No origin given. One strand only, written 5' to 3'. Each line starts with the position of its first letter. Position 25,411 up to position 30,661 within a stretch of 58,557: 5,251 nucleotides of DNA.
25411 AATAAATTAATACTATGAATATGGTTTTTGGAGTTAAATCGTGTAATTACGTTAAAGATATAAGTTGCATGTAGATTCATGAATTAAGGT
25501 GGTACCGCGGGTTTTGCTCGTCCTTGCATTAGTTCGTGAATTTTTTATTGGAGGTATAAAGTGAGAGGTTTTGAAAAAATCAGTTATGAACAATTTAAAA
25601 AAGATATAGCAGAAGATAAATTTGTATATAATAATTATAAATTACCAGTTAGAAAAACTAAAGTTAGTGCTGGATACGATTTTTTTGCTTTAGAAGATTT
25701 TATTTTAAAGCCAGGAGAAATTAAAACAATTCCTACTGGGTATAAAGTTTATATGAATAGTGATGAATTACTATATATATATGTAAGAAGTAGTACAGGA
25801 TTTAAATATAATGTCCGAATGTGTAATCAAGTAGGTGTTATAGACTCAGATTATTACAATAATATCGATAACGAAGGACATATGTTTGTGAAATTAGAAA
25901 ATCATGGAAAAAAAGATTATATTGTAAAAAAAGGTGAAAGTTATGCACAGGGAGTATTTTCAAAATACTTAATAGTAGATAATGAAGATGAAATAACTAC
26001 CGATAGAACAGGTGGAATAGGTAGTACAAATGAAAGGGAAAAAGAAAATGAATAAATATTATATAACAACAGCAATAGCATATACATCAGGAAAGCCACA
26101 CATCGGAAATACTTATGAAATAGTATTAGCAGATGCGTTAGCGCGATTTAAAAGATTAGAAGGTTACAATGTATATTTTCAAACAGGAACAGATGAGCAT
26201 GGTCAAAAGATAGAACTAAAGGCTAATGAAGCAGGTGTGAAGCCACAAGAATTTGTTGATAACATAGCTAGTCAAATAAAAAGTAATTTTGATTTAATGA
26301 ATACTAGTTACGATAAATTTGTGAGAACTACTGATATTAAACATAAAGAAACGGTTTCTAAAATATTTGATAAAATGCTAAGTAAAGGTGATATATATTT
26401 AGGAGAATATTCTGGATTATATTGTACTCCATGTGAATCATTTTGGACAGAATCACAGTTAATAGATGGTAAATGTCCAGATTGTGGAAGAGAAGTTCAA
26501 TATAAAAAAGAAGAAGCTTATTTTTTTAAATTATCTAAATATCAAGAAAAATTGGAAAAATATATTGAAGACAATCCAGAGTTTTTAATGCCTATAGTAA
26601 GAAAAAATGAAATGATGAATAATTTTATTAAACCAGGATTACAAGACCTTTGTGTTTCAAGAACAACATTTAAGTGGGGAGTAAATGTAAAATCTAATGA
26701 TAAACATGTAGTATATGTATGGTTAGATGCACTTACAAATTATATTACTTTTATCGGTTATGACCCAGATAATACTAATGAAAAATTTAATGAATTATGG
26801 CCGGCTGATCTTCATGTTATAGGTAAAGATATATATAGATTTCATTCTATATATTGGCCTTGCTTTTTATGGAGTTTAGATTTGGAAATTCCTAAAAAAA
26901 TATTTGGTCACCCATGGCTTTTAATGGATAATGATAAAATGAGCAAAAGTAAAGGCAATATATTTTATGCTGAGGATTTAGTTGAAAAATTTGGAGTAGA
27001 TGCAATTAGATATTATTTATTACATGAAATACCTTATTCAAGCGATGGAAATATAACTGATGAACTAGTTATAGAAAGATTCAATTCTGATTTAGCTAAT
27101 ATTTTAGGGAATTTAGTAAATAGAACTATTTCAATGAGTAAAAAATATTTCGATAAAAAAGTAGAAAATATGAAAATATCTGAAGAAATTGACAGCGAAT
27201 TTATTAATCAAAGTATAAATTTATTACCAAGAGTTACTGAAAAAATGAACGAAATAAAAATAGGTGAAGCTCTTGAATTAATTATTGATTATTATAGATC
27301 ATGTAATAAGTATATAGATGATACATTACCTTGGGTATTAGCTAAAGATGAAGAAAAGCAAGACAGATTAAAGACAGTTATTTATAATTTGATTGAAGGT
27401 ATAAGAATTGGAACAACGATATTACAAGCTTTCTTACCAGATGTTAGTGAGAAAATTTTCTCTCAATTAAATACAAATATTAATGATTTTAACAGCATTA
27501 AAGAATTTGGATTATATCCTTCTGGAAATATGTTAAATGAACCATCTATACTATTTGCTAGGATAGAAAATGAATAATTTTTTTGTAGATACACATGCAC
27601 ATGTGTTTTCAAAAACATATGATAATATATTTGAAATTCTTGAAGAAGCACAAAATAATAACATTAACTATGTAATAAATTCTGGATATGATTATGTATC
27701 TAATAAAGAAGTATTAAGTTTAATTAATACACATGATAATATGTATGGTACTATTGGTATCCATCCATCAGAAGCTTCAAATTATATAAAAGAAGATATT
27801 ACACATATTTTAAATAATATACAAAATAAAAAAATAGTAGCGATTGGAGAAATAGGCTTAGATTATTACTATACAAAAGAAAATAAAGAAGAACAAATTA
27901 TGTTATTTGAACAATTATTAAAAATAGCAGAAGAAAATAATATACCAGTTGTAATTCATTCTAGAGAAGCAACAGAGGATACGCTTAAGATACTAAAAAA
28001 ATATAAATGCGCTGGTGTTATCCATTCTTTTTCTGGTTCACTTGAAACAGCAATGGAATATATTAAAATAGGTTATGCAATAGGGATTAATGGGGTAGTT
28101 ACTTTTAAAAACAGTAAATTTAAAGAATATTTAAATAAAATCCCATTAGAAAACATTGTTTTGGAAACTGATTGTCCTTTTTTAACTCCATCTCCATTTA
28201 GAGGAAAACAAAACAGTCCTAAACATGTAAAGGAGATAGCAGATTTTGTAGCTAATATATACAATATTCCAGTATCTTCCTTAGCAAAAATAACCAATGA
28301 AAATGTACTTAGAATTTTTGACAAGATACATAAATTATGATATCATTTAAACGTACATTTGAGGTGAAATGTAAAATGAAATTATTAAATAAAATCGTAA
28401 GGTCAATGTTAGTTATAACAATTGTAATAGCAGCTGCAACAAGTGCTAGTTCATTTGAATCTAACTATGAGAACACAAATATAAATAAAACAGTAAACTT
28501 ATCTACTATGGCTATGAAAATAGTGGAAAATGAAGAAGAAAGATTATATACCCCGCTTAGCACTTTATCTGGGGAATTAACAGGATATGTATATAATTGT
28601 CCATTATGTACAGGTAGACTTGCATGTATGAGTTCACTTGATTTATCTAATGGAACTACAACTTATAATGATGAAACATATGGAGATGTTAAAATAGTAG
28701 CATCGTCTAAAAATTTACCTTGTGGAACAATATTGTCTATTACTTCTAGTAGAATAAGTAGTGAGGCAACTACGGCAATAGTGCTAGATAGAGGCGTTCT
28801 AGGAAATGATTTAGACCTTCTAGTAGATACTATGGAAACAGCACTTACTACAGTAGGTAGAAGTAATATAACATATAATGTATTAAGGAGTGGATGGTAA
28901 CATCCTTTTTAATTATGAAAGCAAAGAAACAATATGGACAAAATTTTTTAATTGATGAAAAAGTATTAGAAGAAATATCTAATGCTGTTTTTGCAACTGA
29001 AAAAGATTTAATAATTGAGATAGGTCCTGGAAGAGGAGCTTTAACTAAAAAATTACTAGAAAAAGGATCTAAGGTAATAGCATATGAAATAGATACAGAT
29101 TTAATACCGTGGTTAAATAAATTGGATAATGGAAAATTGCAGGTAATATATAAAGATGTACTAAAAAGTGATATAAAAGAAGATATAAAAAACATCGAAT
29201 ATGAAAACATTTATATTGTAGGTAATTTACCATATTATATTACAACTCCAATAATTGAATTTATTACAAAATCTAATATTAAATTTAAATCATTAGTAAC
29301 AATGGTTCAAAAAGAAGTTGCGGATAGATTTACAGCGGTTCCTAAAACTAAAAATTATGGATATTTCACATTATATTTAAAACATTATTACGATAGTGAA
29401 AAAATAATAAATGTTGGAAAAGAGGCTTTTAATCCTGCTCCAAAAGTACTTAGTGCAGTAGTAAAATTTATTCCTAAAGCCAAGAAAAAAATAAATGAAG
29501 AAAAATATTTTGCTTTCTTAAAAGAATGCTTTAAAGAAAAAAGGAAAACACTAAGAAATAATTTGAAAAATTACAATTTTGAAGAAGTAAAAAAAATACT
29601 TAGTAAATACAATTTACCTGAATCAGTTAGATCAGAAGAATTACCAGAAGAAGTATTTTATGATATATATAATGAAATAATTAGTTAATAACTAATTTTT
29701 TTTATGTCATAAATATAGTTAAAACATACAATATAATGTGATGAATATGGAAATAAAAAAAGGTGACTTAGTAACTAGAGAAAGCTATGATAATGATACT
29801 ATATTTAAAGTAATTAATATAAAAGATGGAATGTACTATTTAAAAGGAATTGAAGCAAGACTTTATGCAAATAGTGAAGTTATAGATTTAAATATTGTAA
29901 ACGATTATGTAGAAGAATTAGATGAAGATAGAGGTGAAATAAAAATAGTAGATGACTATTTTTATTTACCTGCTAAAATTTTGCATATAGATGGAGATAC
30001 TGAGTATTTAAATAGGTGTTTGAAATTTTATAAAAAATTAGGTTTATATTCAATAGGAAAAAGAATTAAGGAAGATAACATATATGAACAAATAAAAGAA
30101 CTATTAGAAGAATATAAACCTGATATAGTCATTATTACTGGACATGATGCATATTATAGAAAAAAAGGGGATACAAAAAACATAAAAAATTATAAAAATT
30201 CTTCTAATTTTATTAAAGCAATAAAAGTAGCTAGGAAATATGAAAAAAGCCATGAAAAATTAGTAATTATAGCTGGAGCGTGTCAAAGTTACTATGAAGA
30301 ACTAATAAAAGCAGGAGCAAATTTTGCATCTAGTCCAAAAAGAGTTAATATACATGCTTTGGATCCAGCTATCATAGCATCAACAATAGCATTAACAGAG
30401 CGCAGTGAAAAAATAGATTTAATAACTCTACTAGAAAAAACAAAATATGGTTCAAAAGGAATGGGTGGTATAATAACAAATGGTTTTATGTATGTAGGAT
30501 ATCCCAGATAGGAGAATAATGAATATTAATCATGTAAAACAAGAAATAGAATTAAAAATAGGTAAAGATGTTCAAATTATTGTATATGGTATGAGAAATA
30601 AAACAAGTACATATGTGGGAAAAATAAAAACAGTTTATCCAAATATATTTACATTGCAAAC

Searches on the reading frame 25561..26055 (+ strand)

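Call 64: search_protein_families(library=pfam, proteins=[window:25561-26055:+], max_evalue=0.00001)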
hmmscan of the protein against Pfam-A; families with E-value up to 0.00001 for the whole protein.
window:25561-26055:+ (164 aa): 1 family
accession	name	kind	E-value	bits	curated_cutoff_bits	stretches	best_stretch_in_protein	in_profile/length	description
PF00692.24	dUTPase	-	5.4e-14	52.5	22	1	26-155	3-127/129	dUTPase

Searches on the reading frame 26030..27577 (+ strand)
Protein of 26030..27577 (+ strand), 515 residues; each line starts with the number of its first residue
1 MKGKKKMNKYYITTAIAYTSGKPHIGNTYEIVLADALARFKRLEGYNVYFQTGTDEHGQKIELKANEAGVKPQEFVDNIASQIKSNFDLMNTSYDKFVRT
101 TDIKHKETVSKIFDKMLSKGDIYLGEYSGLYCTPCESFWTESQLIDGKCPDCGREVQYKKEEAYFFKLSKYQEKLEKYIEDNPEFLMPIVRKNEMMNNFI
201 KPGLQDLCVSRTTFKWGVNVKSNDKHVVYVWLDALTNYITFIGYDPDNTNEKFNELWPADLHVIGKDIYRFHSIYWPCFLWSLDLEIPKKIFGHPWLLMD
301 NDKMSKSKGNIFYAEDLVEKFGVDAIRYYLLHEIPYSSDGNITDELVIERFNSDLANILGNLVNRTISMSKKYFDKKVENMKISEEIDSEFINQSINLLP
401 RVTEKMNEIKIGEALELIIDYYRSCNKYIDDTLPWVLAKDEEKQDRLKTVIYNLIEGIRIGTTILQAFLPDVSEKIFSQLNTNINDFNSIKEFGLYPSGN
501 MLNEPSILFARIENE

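Call 64: search_protein_families(library=pfam, proteins=[window:26030-27577:+], max_evalue=0.00001)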
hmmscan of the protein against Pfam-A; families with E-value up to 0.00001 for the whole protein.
window:26030-27577:+ (515 aa): 5 families
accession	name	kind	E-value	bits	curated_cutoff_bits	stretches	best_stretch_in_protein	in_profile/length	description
PF09334.17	tRNA-synt_1g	-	4.3e-113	378.4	20.1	2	152-366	172-390/391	tRNA synthetases class I (M)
PF00133.28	tRNA-synt_1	-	7.4e-31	107.8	22.7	2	4-220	19-243/414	tRNA synthetases class I (I, L, M and V)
PF01406.26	tRNA-synt_1e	-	3e-14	53.5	27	1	9-127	11-126/301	tRNA synthetases class I (C) catalytic domain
PF19303.5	Anticodon_3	-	2.4e-07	31.2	23.5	1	389-515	12-138/152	Anticodon binding domain of methionyl tRNA ligase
PF01921.24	tRNA-synt_1f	-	3.6e-07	29.9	27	0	296-337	274-316/360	tRNA synthetases class I (K)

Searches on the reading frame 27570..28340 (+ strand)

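Call 64: search_protein_families(library=pfam, proteins=[window:27570-28340:+], max_evalue=0.00001)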
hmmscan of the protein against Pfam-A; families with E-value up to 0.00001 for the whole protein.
window:27570-28340:+ (256 aa): 1 family
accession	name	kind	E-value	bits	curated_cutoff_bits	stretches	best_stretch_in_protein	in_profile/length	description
PF01026.27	TatD_DNase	-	1.3e-75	254.6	27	1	6-250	1-252/253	TatD related DNase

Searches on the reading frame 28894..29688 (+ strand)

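Call 64: search_protein_families(library=pfam, proteins=[window:28894-29688:+], max_evalue=0.00001)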
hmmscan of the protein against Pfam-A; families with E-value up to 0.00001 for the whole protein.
window:28894-29688:+ (264 aa): 1 family
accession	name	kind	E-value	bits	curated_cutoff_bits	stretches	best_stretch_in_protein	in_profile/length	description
PF00398.26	RrnaAD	-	7.6e-58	196.1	24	1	9-262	3-261/263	Ribosomal RNA adenine dimethylase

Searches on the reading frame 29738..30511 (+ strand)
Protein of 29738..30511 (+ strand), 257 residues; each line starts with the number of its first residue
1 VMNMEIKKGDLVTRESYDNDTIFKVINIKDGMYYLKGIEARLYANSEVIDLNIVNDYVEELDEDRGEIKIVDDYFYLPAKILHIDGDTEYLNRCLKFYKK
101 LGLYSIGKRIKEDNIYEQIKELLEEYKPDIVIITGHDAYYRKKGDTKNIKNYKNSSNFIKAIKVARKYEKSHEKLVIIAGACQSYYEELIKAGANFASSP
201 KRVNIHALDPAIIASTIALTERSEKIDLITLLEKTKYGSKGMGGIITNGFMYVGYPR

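Call 64: search_protein_families(library=pfam, proteins=[window:29738-30511:+], max_evalue=0.00001)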
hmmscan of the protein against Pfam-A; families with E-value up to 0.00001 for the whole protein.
window:29738-30511:+ (257 aa): 1 family
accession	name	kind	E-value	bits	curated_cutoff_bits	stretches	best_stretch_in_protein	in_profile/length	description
PF05582.17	Peptidase_U57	-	8.2e-89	298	25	2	69-256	93-280/280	YabG peptidase U57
